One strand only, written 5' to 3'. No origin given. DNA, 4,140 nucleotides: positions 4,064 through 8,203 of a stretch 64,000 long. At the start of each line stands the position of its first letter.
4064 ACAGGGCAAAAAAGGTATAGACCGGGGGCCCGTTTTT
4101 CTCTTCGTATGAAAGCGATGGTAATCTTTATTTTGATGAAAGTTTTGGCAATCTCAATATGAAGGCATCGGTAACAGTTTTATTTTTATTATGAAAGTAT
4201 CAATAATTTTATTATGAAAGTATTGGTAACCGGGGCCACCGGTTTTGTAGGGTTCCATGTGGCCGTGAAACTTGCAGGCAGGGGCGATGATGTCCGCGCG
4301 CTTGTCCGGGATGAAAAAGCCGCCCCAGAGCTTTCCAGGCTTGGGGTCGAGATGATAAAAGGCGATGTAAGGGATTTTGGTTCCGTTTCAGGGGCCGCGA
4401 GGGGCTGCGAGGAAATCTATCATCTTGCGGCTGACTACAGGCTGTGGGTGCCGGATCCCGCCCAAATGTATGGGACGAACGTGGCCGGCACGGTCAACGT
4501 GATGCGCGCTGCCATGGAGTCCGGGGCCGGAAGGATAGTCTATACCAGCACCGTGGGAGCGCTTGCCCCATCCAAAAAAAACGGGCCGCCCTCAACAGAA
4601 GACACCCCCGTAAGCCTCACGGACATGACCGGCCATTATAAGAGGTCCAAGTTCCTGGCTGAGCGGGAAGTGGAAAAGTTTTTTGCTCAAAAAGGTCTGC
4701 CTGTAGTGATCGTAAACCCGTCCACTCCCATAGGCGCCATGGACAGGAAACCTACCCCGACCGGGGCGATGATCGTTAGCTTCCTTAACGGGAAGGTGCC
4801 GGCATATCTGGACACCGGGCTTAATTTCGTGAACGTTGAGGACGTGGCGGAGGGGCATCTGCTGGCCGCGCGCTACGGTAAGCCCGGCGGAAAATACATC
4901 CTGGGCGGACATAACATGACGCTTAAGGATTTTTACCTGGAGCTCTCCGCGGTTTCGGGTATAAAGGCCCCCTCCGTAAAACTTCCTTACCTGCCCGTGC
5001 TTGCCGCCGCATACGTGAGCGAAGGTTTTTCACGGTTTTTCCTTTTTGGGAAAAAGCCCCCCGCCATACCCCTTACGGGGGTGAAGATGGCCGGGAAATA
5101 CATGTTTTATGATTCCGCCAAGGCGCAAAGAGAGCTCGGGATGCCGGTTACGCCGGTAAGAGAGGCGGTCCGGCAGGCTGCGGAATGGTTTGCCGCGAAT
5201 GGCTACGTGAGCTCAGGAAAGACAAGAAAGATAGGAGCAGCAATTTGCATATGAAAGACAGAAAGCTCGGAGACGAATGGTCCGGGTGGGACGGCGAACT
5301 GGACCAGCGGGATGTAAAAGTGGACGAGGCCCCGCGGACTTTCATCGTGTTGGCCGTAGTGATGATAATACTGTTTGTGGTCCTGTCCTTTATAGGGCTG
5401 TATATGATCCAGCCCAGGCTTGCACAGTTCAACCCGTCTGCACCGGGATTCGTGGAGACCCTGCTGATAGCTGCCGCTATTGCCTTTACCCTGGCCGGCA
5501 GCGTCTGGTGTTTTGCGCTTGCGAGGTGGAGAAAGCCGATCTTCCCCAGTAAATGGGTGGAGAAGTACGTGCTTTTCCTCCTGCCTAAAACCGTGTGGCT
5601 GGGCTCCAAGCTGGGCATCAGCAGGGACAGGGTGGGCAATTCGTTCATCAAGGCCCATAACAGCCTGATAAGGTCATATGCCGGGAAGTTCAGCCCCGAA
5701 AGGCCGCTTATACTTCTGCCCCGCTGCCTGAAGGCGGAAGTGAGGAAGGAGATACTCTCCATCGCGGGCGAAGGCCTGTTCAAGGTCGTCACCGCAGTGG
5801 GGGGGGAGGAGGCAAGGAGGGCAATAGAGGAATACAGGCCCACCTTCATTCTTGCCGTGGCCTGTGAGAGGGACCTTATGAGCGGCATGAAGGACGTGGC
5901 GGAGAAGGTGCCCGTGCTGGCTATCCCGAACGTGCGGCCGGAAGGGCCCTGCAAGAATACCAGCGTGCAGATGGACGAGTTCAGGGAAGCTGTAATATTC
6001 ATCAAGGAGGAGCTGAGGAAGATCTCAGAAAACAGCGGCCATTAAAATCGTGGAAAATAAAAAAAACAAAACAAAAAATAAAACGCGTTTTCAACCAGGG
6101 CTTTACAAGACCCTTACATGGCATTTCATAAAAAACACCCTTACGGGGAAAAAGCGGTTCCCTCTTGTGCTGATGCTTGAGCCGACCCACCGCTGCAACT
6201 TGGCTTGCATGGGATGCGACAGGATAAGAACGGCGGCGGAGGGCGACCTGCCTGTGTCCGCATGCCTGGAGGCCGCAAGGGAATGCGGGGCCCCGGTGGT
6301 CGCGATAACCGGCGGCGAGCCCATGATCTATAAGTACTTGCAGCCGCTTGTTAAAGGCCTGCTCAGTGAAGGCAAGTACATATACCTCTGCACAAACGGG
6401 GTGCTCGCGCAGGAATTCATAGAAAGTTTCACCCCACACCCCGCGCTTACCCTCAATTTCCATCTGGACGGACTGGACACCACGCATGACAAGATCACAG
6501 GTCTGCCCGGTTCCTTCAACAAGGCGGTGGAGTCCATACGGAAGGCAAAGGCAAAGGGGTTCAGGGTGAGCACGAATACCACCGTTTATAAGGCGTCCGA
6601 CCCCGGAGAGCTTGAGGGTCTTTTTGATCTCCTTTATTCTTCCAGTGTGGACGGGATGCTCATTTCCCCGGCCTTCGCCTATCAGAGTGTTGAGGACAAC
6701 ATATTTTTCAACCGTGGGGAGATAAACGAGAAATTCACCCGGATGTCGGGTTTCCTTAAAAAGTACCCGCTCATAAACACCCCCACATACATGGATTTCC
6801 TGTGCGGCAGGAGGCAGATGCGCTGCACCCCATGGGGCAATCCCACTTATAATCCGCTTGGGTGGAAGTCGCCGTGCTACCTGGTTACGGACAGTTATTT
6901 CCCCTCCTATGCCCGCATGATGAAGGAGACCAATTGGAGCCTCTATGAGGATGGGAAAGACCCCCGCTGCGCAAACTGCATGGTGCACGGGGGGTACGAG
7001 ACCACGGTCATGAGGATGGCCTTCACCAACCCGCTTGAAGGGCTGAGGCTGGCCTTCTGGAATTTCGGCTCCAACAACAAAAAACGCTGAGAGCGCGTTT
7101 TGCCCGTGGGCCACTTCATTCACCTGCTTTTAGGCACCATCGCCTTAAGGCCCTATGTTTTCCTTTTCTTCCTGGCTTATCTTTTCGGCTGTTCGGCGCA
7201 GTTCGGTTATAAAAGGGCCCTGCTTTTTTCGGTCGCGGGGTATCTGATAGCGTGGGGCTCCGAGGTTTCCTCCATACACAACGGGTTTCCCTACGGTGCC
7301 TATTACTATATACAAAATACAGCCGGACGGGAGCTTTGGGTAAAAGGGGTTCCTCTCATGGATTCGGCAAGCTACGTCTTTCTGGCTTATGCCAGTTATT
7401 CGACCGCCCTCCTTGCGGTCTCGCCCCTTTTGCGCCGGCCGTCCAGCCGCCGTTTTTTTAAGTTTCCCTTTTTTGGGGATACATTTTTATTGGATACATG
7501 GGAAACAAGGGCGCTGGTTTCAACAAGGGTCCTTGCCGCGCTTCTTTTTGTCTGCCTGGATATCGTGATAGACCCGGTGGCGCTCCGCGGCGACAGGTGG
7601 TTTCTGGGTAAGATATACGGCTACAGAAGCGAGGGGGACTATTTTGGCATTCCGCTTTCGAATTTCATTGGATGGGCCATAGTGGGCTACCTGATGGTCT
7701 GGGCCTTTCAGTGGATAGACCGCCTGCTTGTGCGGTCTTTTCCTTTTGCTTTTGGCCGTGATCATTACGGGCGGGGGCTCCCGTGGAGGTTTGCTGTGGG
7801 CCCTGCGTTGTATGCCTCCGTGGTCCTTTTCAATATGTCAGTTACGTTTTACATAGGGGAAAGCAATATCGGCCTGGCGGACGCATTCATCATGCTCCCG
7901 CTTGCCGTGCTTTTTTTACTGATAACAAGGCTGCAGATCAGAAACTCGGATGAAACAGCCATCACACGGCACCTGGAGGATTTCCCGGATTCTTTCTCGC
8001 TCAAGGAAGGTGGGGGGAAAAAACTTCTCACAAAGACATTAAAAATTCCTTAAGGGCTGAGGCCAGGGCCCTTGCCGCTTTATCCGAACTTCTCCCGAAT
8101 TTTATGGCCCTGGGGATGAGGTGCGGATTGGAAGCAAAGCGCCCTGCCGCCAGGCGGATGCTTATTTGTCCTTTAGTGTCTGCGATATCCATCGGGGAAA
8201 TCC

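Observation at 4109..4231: Staircase of three ATGA-chained mini-ORFs built from four degenerate copies of the hpnA start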

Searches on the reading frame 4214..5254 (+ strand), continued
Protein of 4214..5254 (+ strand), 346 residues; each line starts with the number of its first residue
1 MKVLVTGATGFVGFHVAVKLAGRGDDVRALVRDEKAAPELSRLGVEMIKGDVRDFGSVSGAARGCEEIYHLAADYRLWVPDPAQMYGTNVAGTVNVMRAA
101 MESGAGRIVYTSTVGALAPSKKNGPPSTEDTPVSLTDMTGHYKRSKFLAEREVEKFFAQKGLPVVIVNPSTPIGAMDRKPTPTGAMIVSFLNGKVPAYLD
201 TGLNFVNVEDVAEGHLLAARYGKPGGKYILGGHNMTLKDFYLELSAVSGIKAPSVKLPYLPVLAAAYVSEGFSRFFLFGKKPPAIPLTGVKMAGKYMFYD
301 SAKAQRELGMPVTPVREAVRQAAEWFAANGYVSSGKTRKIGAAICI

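Call 28: find_encoding_contigs(protein=P0004, flank=2500, max_places=6)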
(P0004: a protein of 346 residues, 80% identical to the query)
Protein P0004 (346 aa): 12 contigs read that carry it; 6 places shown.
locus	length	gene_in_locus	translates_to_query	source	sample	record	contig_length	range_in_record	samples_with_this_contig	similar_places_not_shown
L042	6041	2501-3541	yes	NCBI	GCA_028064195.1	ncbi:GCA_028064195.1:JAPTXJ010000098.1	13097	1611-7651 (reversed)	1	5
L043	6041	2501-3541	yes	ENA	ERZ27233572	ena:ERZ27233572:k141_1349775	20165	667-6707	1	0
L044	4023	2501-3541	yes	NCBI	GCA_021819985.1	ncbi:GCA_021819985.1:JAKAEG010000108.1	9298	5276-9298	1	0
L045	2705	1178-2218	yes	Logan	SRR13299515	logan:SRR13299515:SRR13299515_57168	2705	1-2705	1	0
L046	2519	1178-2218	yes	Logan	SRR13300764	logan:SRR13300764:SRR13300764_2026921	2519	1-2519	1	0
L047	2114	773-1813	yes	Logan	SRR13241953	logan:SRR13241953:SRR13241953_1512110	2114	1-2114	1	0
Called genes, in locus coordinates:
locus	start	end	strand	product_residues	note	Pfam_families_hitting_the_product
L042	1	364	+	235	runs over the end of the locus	-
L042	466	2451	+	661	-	PF07678:TED_complement (faint), PF13249:SQHop_cyclase_N, PF13243:SQHop_cyclase_C, PF00432:Prenyltrans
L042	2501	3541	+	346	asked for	PF00106:adh_short (faint), PF01073:3Beta_HSD, PF01370:Epimerase, PF02719:Polysacc_synt_2, PF05368:NmrA, PF13460:NAD_binding_10, PF16363:GDP_Man_Dehyd, PF07993:NAD_binding_4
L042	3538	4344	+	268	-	PF01976:DUF116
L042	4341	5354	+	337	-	PF04055:Radical_SAM, PF11946:DUF3463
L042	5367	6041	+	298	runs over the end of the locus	PF04240:Caroten_synth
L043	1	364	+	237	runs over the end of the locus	-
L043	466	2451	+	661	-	PF07678:TED_complement (faint), PF13249:SQHop_cyclase_N, PF13243:SQHop_cyclase_C, PF00432:Prenyltrans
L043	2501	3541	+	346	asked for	PF00106:adh_short (faint), PF01073:3Beta_HSD, PF01370:Epimerase, PF02719:Polysacc_synt_2, PF05368:NmrA, PF13460:NAD_binding_10, PF16363:GDP_Man_Dehyd, PF07993:NAD_binding_4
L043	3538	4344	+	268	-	PF01976:DUF116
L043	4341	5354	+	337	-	PF04055:Radical_SAM, PF11946:DUF3463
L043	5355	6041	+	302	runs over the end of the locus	PF04240:Caroten_synth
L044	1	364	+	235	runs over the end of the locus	-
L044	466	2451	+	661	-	PF07678:TED_complement (faint), PF13249:SQHop_cyclase_N, PF13243:SQHop_cyclase_C, PF00432:Prenyltrans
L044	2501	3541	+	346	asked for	PF00106:adh_short (faint), PF01073:3Beta_HSD, PF01370:Epimerase, PF02719:Polysacc_synt_2, PF05368:NmrA, PF13460:NAD_binding_10, PF16363:GDP_Man_Dehyd, PF07993:NAD_binding_4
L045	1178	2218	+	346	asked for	PF00106:adh_short (faint), PF01073:3Beta_HSD, PF01370:Epimerase, PF02719:Polysacc_synt_2, PF05368:NmrA, PF13460:NAD_binding_10, PF16363:GDP_Man_Dehyd, PF07993:NAD_binding_4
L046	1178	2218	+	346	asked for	PF00106:adh_short (faint), PF01073:3Beta_HSD, PF01370:Epimerase, PF02719:Polysacc_synt_2, PF05368:NmrA, PF13460:NAD_binding_10, PF16363:GDP_Man_Dehyd, PF07993:NAD_binding_4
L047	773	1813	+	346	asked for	PF00106:adh_short (faint), PF01073:3Beta_HSD, PF01370:Epimerase, PF02719:Polysacc_synt_2, PF05368:NmrA, PF13460:NAD_binding_10, PF16363:GDP_Man_Dehyd, PF07993:NAD_binding_4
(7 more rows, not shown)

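Call 29: find_encoding_contigs(protein=P0002, flank=2500, max_places=6)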
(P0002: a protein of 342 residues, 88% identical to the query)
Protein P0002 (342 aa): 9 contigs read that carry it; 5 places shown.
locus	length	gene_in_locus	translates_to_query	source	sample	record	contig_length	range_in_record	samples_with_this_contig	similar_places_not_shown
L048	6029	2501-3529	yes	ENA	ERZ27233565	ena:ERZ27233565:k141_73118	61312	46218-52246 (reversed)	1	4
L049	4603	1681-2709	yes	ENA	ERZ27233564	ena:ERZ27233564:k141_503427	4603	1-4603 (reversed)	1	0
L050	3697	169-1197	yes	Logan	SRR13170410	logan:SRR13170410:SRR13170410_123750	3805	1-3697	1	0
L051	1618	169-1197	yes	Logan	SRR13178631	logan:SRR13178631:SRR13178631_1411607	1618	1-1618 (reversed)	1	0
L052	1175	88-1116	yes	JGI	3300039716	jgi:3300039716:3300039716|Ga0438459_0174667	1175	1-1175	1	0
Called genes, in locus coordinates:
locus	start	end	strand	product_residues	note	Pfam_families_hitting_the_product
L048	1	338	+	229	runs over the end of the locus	-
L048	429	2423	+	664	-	PF13249:SQHop_cyclase_N, PF13243:SQHop_cyclase_C, PF00432:Prenyltrans (weak)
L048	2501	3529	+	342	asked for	PF01073:3Beta_HSD, PF01370:Epimerase, PF02719:Polysacc_synt_2, PF04321:RmlD_sub_bind (weak), PF05368:NmrA, PF07993:NAD_binding_4, PF13460:NAD_binding_10, PF16363:GDP_Man_Dehyd, +1 more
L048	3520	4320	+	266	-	PF01976:DUF116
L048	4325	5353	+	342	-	PF04055:Radical_SAM, PF11946:DUF3463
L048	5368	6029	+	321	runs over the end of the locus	PF04240:Caroten_synth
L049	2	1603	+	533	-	?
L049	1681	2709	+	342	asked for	PF01073:3Beta_HSD, PF01370:Epimerase, PF02719:Polysacc_synt_2, PF04321:RmlD_sub_bind (weak), PF05368:NmrA, PF07993:NAD_binding_4, PF13460:NAD_binding_10, PF16363:GDP_Man_Dehyd, +1 more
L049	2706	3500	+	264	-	PF01976:DUF116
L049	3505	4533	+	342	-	PF04055:Radical_SAM, PF11946:DUF3463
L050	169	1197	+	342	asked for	PF01073:3Beta_HSD, PF01370:Epimerase, PF02719:Polysacc_synt_2, PF04321:RmlD_sub_bind (weak), PF05368:NmrA, PF07993:NAD_binding_4, PF13460:NAD_binding_10, PF16363:GDP_Man_Dehyd, +1 more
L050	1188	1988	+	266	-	PF01976:DUF116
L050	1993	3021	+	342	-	PF04055:Radical_SAM, PF11946:DUF3463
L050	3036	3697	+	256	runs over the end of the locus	?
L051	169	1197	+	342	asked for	PF01073:3Beta_HSD, PF01370:Epimerase, PF02719:Polysacc_synt_2, PF04321:RmlD_sub_bind (weak), PF05368:NmrA, PF07993:NAD_binding_4, PF13460:NAD_binding_10, PF16363:GDP_Man_Dehyd, +1 more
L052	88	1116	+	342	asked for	PF01073:3Beta_HSD, PF01370:Epimerase, PF02719:Polysacc_synt_2, PF04321:RmlD_sub_bind (weak), PF05368:NmrA, PF07993:NAD_binding_4, PF13460:NAD_binding_10, PF16363:GDP_Man_Dehyd, +1 more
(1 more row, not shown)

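Call 30: find_encoding_contigs(protein=P0003, flank=2500, max_places=6)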
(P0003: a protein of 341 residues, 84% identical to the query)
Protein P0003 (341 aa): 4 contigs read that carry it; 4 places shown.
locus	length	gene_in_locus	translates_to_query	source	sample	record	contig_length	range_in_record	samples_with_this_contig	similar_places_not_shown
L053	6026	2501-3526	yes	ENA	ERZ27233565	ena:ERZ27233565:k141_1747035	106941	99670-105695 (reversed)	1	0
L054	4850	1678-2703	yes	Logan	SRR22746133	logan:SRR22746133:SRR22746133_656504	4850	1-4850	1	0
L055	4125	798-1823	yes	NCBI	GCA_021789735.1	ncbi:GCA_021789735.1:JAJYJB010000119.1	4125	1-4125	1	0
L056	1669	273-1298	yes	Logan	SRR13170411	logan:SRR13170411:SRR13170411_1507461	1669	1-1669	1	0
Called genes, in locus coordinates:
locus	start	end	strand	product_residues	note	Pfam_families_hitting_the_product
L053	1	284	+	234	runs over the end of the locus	-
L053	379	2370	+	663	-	PF13249:SQHop_cyclase_N, PF13243:SQHop_cyclase_C, PF00432:Prenyltrans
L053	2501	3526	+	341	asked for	PF01073:3Beta_HSD, PF01370:Epimerase, PF02719:Polysacc_synt_2 (weak), PF04321:RmlD_sub_bind (weak), PF05368:NmrA, PF13460:NAD_binding_10, PF16363:GDP_Man_Dehyd, PF07993:NAD_binding_4, +1 more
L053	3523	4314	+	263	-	PF01976:DUF116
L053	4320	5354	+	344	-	PF04055:Radical_SAM, PF11946:DUF3463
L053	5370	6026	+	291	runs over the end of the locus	PF04240:Caroten_synth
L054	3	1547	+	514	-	?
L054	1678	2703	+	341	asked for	PF01073:3Beta_HSD, PF01370:Epimerase, PF02719:Polysacc_synt_2 (weak), PF04321:RmlD_sub_bind (weak), PF05368:NmrA, PF13460:NAD_binding_10, PF16363:GDP_Man_Dehyd, PF07993:NAD_binding_4, +1 more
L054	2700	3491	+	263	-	PF01976:DUF116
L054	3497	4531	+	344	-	PF04055:Radical_SAM, PF11946:DUF3463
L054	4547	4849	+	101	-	?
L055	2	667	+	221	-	?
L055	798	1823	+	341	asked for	PF01073:3Beta_HSD, PF01370:Epimerase, PF02719:Polysacc_synt_2 (weak), PF04321:RmlD_sub_bind (weak), PF05368:NmrA, PF13460:NAD_binding_10, PF16363:GDP_Man_Dehyd, PF07993:NAD_binding_4, +1 more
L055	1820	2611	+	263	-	PF01976:DUF116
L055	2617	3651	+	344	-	PF04055:Radical_SAM, PF11946:DUF3463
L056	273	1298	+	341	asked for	PF01073:3Beta_HSD, PF01370:Epimerase, PF02719:Polysacc_synt_2 (weak), PF04321:RmlD_sub_bind (weak), PF05368:NmrA, PF13460:NAD_binding_10, PF16363:GDP_Man_Dehyd, PF07993:NAD_binding_4, +1 more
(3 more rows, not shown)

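Call 59: find_encoding_contigs(protein=P0012, flank=1500, max_places=2)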
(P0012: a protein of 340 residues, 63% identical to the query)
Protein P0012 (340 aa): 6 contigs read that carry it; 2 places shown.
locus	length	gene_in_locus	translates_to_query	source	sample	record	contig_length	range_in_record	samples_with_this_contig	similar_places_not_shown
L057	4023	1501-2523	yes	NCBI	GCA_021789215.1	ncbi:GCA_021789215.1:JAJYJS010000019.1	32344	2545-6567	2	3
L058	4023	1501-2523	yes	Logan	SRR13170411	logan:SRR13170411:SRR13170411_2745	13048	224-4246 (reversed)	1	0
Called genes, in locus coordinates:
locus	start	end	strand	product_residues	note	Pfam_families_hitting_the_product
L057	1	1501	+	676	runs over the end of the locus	PF00432:Prenyltrans (faint), PF13249:SQHop_cyclase_N, PF13243:SQHop_cyclase_C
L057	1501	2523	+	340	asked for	PF01073:3Beta_HSD, PF01370:Epimerase, PF02719:Polysacc_synt_2, PF04321:RmlD_sub_bind (weak), PF05368:NmrA, PF13460:NAD_binding_10, PF16363:GDP_Man_Dehyd, PF07993:NAD_binding_4, +1 more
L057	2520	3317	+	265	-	PF01976:DUF116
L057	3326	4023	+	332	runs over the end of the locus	PF04055:Radical_SAM, PF11946:DUF3463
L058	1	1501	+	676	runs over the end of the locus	PF00432:Prenyltrans (faint), PF13249:SQHop_cyclase_N, PF13243:SQHop_cyclase_C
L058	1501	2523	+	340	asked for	PF01073:3Beta_HSD, PF01370:Epimerase, PF02719:Polysacc_synt_2, PF04321:RmlD_sub_bind (weak), PF05368:NmrA, PF13460:NAD_binding_10, PF16363:GDP_Man_Dehyd, PF07993:NAD_binding_4, +1 more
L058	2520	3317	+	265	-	PF01976:DUF116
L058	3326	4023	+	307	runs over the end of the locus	?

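Call 60: find_encoding_contigs(protein=P0010, flank=1500, max_places=2)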
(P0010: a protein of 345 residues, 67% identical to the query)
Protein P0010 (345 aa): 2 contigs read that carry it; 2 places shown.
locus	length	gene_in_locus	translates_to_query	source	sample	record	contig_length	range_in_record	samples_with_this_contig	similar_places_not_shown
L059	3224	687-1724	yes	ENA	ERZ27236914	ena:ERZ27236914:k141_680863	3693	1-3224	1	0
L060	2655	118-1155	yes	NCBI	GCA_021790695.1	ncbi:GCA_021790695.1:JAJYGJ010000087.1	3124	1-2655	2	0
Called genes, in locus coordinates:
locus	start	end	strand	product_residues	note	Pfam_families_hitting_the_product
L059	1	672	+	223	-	?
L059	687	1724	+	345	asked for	PF01073:3Beta_HSD, PF01370:Epimerase, PF02719:Polysacc_synt_2 (weak), PF04321:RmlD_sub_bind (weak), PF05368:NmrA, PF13460:NAD_binding_10, PF16363:GDP_Man_Dehyd, PF07993:NAD_binding_4, +1 more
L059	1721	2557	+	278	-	PF01976:DUF116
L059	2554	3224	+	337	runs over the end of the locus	PF04055:Radical_SAM, PF11946:DUF3463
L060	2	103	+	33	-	?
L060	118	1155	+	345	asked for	PF01073:3Beta_HSD, PF01370:Epimerase, PF02719:Polysacc_synt_2 (weak), PF04321:RmlD_sub_bind (weak), PF05368:NmrA, PF13460:NAD_binding_10, PF16363:GDP_Man_Dehyd, PF07993:NAD_binding_4, +1 more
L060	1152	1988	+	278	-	PF01976:DUF116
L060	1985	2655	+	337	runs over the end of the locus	PF04055:Radical_SAM, PF11946:DUF3463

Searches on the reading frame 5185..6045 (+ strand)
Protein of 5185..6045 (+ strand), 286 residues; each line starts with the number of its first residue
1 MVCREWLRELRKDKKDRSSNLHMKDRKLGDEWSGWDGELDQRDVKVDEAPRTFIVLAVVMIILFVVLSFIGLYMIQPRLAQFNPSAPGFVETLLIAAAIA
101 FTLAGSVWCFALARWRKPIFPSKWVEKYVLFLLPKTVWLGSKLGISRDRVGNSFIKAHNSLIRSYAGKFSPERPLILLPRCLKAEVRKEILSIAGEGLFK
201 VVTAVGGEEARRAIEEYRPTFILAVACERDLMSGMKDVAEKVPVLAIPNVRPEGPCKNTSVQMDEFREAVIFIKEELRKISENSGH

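Call 6: search_protein_families(library=ncbifam, proteins=[window:5185-6045:+])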
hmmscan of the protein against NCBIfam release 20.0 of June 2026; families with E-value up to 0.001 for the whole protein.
window:5185-6045:+ (286 aa): 0 families

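Call 63: search_protein_families(library=pfam, proteins=[window:5245-6045:+], max_evalue=0.00001)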
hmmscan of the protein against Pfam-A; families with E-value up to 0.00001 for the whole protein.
window:5245-6045:+ (266 aa): 1 family
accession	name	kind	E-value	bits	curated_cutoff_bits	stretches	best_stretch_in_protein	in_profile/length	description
PF01976.22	DUF116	-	9.3e-26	90.6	25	1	169-249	75-154/155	Protein of unknown function DUF116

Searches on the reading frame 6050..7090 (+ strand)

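Call 6: search_protein_families(library=ncbifam, proteins=[window:6050-7090:+])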
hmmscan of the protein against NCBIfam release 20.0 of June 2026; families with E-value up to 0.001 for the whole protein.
window:6050-7090:+ (346 aa): 41 families (the best 25 are shown)
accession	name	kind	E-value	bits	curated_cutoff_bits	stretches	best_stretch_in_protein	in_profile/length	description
TIGR03470.1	HpnH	equivalog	3.5e-113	377.8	225.05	1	22-321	11-316/318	adenosyl-hopene transferase HpnH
TIGR03961.1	rSAM_PTO1314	hypoth_equivalog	2.7e-20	72.9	306.05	1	32-315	16-303/332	PTO1314 family radical SAM protein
TIGR04546.1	rSAM_ahbC_deAc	equivalog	1.3e-16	60.4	650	1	40-200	40-205/390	12,18-didecarboxysiroheme deacetylase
TIGR04347.1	pseudo_SAM_Halo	equivalog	2.3e-15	56.7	525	1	33-203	33-207/390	TIGR04347 family pseudo-SAM/SPASM protein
TIGR04051.1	rSAM_NirJ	equivalog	3.7e-15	55.7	515.45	1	44-206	7-174/354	heme d1 biosynthesis radical SAM protein NirJ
TIGR04053.2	TIGR04053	equivalog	8.6e-15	54.8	395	1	37-183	6-162/366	TIGR04053 family radical SAM/SPASM domain-containing protein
TIGR03913.1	rad_SAM_trio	equivalog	1.2e-14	53.5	591.75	1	35-193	14-177/477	GDL motif peptide-associated radical SAM/SPASM maturase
TIGR02668.1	moaA_archaeal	equivalog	2.5e-14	53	325.25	1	45-233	16-214/303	GTP 3',8-cyclase MoaA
TIGR04545.1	rSAM_ahbD_hemeb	equivalog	3e-14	53.2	500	1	43-194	4-161/339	heme b synthase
TIGR02666.1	moaA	equivalog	7.1e-14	51.5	284.05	1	46-201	17-186/336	GTP 3',8-cyclase MoaA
TIGR04054.1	rSAM_NirJ1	equivalog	4.3e-12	45.3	650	1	40-201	37-203/387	putative heme d1 biosynthesis radical SAM protein NirJ1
TIGR04133.1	rSAM_w_lipo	hypoth_equivalog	7.3e-12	44.9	425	1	40-237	25-229/350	TIGR04133 family radical SAM/SPASM protein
NF001199.0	PRK00164.2-1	equivalog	1.3e-11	44.2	231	1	43-201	16-181/308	GTP 3',8-cyclase MoaA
NF049973.1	radical_Rv1681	equivalog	2.2e-11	43.3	380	1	46-197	79-236/326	Rv1681 family radical SAM protein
TIGR04250.1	SCM_rSAM_ScmE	equivalog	9e-11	41.3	400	1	43-195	7-165/358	SynChlorMet cassette radical SAM/SPASM protein ScmE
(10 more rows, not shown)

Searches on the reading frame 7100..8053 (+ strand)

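Call 6: search_protein_families(library=ncbifam, proteins=[window:7100-8053:+])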
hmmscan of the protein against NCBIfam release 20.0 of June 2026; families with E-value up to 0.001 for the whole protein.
window:7100-8053:+ (317 aa): 3 families
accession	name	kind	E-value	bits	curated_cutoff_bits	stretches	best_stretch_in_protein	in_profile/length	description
TIGR03460.1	crt_membr_arch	equivalog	2e-13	50.8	154.7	2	131-205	123-191/248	bisanhydrobacterioruberin hydratase CruF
NF041333.1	CruF_Halo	equivalog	1.3e-08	34.6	300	1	129-205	132-206/268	bisanhydrobacterioruberin hydratase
NF045693.1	GCarotHydoxCruF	equivalog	4.3e-07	29.5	400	1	26-222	65-233/310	gamma-carotene 1'-hydroxylase CruF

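Call 63: search_protein_families(library=pfam, proteins=[window:7100-8053:+], max_evalue=0.00001)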
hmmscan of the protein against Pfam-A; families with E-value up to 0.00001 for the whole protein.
window:7100-8053:+ (317 aa): 1 family
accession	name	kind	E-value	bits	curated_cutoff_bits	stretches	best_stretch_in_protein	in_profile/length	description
PF04240.17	Caroten_synth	-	1.5e-21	77.8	25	1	7-206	4-159/209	Carotenoid biosynthesis protein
